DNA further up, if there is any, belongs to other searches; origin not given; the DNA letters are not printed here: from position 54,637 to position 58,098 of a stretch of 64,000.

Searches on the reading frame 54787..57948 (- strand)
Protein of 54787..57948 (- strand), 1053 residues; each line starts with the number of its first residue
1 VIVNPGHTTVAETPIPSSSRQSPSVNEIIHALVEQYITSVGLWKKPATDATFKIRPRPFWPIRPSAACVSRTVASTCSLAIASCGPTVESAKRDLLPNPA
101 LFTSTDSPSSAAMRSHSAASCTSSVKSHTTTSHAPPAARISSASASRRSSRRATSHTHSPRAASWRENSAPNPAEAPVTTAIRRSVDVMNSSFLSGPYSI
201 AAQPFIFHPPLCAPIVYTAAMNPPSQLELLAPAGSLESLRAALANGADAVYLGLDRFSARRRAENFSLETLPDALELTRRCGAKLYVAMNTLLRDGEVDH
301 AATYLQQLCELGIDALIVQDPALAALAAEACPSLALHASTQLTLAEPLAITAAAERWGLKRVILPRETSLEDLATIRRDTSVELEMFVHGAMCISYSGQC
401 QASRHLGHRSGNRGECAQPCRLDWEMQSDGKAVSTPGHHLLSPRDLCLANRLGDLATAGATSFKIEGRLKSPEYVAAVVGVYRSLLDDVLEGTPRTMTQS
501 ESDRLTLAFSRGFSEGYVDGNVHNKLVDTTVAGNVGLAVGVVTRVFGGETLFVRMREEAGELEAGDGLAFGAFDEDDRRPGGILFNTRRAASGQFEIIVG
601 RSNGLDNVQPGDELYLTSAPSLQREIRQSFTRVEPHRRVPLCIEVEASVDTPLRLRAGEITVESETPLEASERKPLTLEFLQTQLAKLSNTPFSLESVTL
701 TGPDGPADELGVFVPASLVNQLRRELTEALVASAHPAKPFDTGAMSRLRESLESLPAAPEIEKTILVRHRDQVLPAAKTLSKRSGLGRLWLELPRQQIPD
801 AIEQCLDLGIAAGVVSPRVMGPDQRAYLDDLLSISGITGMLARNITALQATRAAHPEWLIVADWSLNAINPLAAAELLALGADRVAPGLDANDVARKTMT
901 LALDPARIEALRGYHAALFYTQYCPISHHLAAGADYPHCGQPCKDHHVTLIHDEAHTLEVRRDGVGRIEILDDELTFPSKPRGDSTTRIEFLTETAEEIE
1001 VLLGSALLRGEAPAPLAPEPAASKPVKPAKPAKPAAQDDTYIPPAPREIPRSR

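Call 20: search_protein_families(library=pfam, proteins=[window:54787-57948:-], max_evalue=0.001)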
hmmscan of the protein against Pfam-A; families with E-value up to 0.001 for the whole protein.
window:54787-57948:- (1053 aa): 2 families
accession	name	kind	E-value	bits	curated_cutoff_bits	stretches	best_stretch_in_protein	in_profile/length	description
PF01136.24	Peptidase_U32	-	1.7e-75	253.8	22.4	1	300-521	3-230/233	Peptidase family U32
PF12392.13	DUF3656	-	1.1e-19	71.6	22.1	1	614-731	1-105/109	Collagenase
